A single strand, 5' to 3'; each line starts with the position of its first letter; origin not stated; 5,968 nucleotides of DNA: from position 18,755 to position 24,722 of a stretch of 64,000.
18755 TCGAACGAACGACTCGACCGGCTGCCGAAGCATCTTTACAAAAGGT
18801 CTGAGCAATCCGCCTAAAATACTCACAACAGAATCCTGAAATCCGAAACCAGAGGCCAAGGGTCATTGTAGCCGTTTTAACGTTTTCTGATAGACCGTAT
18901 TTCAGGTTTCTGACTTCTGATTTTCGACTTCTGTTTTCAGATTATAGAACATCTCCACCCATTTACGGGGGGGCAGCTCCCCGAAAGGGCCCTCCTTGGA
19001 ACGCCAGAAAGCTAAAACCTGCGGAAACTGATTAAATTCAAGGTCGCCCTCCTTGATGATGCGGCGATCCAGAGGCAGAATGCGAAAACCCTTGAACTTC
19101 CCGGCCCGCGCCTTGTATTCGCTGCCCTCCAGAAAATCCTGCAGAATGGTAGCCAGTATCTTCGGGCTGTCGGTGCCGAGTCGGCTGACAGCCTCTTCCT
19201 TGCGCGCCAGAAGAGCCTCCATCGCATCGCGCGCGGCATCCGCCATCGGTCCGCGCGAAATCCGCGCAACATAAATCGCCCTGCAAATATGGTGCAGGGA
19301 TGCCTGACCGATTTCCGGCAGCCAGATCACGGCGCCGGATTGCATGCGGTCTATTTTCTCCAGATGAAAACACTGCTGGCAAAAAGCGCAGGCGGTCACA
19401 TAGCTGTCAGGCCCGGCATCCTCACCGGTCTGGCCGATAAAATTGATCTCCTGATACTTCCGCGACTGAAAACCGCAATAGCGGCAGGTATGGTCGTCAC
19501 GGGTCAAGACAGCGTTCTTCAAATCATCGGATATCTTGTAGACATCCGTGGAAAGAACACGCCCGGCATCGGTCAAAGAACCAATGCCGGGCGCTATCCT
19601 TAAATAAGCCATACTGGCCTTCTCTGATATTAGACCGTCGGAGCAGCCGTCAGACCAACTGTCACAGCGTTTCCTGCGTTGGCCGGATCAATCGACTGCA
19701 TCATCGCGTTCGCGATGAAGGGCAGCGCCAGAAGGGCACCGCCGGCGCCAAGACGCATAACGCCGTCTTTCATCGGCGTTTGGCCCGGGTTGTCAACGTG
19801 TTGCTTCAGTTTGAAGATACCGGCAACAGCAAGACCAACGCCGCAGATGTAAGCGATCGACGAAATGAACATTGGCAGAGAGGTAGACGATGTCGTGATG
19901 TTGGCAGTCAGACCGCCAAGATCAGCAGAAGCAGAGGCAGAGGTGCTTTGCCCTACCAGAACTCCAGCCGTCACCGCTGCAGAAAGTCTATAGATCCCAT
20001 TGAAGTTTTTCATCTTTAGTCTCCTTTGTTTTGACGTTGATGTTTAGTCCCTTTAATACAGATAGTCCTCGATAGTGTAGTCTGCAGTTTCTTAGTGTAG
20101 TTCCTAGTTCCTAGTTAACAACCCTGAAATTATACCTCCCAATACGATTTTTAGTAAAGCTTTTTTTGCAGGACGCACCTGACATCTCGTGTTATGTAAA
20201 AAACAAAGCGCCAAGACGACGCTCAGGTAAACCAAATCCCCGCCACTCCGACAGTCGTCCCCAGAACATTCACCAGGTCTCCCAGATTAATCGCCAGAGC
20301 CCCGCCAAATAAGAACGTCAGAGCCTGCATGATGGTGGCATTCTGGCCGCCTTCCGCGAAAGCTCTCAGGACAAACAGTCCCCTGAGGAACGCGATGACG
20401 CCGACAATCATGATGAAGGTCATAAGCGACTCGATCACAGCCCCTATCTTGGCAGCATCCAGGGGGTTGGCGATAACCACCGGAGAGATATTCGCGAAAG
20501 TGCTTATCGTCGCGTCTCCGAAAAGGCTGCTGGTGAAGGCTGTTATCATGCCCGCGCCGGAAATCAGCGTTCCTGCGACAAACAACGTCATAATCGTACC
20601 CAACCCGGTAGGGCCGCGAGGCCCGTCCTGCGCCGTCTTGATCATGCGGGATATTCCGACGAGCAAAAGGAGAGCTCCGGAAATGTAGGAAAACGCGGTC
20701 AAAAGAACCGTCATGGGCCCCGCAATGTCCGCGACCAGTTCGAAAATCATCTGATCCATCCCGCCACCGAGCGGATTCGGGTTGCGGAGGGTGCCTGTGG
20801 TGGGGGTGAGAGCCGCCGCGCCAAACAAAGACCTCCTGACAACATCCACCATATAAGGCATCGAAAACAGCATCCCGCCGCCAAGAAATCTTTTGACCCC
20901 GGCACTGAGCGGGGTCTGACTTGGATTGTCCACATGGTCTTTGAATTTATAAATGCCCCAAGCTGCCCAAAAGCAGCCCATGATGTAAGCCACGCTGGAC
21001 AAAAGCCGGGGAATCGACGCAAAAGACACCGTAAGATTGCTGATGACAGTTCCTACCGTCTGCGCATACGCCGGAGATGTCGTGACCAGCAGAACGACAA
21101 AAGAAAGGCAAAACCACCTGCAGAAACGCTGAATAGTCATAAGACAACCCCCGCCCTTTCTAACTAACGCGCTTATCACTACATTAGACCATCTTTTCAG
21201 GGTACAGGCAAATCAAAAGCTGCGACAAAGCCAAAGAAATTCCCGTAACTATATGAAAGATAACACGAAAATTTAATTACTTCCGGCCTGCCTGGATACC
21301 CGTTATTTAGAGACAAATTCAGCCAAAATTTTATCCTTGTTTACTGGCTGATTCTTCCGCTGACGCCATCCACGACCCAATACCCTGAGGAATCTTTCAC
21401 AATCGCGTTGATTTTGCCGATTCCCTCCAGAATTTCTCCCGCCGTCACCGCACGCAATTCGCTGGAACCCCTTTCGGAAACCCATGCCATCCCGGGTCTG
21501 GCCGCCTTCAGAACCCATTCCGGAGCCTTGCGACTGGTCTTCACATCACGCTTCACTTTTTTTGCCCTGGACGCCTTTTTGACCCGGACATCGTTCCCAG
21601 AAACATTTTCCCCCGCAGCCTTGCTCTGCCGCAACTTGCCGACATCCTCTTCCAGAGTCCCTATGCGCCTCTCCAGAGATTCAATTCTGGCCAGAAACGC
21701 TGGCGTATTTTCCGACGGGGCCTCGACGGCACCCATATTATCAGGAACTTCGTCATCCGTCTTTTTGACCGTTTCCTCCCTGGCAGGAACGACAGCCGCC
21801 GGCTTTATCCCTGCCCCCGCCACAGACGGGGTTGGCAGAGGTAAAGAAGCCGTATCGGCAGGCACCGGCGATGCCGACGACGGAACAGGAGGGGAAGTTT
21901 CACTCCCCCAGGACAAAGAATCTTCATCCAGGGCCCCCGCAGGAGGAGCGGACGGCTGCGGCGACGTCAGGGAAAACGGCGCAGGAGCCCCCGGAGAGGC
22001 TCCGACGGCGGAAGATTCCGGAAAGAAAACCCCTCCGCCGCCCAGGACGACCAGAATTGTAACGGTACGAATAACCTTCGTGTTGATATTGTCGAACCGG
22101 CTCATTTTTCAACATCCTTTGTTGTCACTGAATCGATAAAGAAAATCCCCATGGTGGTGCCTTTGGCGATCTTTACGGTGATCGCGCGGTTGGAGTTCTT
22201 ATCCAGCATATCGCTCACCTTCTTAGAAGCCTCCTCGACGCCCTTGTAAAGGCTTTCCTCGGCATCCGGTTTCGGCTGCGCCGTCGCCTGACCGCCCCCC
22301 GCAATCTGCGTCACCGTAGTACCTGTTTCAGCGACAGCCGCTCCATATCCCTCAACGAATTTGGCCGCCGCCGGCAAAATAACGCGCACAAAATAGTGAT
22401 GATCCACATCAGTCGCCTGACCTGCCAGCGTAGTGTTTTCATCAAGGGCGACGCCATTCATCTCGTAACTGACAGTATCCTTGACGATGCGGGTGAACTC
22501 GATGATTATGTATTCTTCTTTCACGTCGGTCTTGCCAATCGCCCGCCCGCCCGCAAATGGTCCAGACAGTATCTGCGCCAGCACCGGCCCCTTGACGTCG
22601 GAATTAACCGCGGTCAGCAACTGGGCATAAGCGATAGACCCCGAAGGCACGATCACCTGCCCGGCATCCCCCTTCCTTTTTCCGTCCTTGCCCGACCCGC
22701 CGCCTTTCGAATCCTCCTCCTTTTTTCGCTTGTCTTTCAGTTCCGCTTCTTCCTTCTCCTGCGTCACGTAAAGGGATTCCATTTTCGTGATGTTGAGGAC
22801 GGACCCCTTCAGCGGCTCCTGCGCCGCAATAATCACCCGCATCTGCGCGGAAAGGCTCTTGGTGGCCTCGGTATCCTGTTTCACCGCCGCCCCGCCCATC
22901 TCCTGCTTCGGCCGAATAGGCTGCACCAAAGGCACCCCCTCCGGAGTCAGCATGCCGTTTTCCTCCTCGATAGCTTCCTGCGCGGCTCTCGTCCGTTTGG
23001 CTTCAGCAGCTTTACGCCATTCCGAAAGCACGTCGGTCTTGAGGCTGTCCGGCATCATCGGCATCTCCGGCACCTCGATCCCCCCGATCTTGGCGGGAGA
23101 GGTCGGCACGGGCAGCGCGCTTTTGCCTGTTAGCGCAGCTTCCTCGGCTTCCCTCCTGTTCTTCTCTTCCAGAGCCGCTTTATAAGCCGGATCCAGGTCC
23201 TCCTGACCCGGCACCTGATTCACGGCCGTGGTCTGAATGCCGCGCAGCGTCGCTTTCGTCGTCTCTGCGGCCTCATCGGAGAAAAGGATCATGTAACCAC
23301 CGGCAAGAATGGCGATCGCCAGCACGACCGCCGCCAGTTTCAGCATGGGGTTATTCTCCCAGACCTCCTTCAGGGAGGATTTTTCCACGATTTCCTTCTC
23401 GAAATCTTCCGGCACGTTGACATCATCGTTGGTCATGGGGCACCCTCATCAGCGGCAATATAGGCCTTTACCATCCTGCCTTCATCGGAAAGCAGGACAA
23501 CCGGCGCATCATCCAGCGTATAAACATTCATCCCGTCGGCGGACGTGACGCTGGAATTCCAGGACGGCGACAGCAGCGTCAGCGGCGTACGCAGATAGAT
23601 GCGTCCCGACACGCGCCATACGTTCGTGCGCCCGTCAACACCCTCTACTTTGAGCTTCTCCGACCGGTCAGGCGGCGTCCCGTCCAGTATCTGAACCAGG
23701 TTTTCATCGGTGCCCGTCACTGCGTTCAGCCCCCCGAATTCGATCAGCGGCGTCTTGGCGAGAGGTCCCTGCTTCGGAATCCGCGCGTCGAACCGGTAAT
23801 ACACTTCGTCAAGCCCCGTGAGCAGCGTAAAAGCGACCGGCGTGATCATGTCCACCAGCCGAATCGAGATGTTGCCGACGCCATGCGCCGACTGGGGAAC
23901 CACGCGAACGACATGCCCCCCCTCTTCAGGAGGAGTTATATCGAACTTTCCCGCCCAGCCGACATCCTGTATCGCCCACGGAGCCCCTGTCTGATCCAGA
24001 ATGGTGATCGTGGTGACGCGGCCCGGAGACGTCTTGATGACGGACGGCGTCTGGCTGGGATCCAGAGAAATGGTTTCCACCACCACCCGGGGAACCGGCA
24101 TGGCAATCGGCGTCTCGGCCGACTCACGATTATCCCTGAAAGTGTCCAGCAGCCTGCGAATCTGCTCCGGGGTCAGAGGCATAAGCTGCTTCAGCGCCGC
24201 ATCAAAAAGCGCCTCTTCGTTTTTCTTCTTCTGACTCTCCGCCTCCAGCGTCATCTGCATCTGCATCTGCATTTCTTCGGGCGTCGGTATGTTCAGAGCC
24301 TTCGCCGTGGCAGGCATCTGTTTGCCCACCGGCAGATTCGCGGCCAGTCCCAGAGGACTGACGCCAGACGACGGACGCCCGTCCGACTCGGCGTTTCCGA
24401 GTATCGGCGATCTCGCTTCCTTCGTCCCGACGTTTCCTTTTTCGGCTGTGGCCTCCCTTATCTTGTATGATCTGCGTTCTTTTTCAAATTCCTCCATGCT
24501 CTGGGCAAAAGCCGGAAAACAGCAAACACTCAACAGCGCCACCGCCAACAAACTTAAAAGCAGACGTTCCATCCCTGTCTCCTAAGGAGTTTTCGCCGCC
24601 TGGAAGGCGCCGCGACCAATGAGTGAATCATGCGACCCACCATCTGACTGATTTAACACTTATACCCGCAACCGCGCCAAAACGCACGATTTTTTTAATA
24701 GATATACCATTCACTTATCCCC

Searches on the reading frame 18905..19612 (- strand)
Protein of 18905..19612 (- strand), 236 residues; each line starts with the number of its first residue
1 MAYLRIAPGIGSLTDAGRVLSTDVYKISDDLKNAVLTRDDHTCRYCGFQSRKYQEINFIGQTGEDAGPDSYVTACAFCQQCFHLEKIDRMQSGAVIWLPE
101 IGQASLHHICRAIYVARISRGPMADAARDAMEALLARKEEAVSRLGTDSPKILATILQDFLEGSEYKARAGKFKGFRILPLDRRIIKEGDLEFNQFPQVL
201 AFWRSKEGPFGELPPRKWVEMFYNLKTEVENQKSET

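Call 8: search_protein_families(library=pfam, proteins=[window:18905-19612:-], max_evalue=0.01)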
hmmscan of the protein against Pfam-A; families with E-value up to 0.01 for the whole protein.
window:18905-19612:- (236 aa): 0 families

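Call 9: search_protein_families(library=ncbifam, proteins=[window:18905-19612:-], max_evalue=0.01)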
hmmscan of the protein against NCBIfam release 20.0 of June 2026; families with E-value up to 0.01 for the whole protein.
window:18905-19612:- (236 aa): 2 families
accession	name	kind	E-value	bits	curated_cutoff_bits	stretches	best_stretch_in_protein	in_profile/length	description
NF038221.1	IcmJ_DotN_IVB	equivalog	7.7e-26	90.9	100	1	30-181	32-186/205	type IVB secretion system protein IcmJDotN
NF040563.1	guided_IscB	equivalog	0.00058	19.1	175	1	31-103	183-255/314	RNA-guided endonuclease IscB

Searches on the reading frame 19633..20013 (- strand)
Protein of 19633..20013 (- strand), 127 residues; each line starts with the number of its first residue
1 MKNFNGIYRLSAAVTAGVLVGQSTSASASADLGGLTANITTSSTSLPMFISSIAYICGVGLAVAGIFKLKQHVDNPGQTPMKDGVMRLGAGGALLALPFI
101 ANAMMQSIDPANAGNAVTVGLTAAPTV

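Call 8: search_protein_families(library=pfam, proteins=[window:19633-20013:-], max_evalue=0.01)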
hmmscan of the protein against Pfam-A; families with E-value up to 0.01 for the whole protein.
window:19633-20013:- (127 aa): 1 family
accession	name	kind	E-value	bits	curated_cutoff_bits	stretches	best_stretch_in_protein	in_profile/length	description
PF20535.3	DUF6750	-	4.3e-07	30.4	27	1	13-105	26-117/128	Family of unknown function (DUF6750)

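Call 9: search_protein_families(library=ncbifam, proteins=[window:19633-20013:-], max_evalue=0.01)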
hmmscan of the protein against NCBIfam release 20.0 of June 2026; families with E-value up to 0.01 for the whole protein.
window:19633-20013:- (127 aa): 0 families

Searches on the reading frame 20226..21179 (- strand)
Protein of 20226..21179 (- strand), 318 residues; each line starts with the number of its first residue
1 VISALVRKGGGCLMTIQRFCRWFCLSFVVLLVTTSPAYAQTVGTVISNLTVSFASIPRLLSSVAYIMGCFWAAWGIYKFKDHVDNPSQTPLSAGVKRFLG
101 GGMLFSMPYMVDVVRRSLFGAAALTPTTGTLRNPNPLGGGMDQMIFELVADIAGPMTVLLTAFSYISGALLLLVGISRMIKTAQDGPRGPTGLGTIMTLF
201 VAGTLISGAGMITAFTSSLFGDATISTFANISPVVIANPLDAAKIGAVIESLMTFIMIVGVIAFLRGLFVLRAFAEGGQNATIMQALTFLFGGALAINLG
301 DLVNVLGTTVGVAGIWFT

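Call 8: search_protein_families(library=pfam, proteins=[window:20226-21179:-], max_evalue=0.01)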
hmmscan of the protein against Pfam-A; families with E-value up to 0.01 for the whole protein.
window:20226-21179:- (318 aa): 1 family
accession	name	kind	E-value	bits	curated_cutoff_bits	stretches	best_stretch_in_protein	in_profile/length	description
PF20535.3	DUF6750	-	0.002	18.5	27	0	245-313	56-123/128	Family of unknown function (DUF6750)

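Call 9: search_protein_families(library=ncbifam, proteins=[window:20226-21179:-], max_evalue=0.01)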
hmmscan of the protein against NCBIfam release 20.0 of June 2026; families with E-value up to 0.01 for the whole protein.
window:20226-21179:- (318 aa): 1 family
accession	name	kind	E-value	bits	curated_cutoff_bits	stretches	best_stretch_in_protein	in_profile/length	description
NF033883.1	conj_TraQ_IncI1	equivalog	7.6e-07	29.2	80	1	143-312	4-174/175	conjugal transfer protein TraQ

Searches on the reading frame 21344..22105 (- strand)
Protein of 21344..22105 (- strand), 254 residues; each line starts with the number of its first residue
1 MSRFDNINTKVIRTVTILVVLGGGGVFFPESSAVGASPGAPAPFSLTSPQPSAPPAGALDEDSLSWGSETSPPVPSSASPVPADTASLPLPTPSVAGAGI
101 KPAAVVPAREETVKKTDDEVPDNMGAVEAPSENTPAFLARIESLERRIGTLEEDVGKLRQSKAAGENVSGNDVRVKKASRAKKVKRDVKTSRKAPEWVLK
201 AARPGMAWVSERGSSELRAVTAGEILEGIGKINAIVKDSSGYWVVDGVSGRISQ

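Call 4: search_protein_families(library=pfam, proteins=[window:21344-22105:-], max_evalue=0.01)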
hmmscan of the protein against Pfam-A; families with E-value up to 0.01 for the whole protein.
window:21344-22105:- (254 aa): 0 families

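Call 5: search_protein_families(library=ncbifam, proteins=[window:21344-22105:-], max_evalue=0.01)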
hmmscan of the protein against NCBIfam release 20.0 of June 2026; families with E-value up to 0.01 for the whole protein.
window:21344-22105:- (254 aa): 1 family
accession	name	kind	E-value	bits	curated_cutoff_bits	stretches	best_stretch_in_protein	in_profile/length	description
NF038218.1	IcmG_DotF_IVB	equivalog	6.3e-05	22.8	200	1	110-235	112-244/266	type IVB secretion system protein IcmG/DotF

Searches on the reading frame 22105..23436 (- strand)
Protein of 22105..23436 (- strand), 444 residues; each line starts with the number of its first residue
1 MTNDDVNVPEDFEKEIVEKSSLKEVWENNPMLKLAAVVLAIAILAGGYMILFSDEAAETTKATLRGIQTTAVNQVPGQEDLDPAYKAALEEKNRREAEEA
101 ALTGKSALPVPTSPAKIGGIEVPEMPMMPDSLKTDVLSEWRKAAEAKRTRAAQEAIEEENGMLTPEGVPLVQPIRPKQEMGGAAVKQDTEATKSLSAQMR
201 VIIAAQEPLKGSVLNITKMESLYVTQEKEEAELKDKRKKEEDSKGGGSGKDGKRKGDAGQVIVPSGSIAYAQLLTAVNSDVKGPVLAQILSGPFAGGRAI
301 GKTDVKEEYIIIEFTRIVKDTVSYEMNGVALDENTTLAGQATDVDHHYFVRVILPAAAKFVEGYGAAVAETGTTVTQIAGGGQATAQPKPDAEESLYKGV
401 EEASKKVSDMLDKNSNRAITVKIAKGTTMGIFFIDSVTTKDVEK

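Call 4: search_protein_families(library=pfam, proteins=[window:22105-23436:-], max_evalue=0.01)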
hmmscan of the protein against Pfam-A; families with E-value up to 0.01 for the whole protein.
window:22105-23436:- (444 aa): 1 family
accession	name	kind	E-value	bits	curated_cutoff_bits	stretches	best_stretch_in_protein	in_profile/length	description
PF03743.19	TrbI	-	5.3e-10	39.9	35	1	263-435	2-184/188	Bacterial conjugation TrbI-like protein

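Call 5: search_protein_families(library=ncbifam, proteins=[window:22105-23436:-], max_evalue=0.01)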
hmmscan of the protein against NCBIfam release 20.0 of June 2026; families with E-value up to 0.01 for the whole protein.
window:22105-23436:- (444 aa): 3 families
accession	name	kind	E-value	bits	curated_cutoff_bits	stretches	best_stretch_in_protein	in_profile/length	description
NF033900.0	T4SS_IcmE_DotG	equivalog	5.1e-42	144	750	2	223-438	783-1007/1008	type IVB secretion system protein DotG/IcmE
NF033884.1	conj_TraO_IncI1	equivalog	3.3e-26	92.4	225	2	177-443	103-377/381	conjugal transfer protein TraO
NF038091.1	T4SS_VirB10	equivalog_domain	8.8e-05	22.2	220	1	307-433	69-185/197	type IV secretion system protein VirB10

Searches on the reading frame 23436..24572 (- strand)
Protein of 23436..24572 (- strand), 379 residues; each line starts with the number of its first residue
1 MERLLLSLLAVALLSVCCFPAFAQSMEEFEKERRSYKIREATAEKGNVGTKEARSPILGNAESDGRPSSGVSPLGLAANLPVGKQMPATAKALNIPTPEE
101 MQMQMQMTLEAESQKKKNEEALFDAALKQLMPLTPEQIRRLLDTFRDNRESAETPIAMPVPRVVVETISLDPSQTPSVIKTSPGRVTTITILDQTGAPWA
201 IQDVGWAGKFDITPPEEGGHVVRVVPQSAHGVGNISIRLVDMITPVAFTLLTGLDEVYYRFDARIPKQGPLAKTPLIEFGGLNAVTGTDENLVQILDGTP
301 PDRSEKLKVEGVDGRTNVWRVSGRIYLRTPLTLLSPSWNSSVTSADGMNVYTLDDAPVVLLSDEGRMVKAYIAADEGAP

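Call 4: search_protein_families(library=pfam, proteins=[window:23436-24572:-], max_evalue=0.01)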
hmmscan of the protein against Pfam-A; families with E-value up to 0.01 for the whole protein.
window:23436-24572:- (379 aa): 1 family
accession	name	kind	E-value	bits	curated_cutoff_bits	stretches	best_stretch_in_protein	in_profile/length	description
PF12293.13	T4BSS_DotH_IcmK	-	7.5e-72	241.7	25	1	132-369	1-237/238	Putative outer membrane core complex of type IVb secretion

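Call 5: search_protein_families(library=ncbifam, proteins=[window:23436-24572:-], max_evalue=0.01)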
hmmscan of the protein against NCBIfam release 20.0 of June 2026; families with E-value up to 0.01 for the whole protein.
window:23436-24572:- (379 aa): 0 families
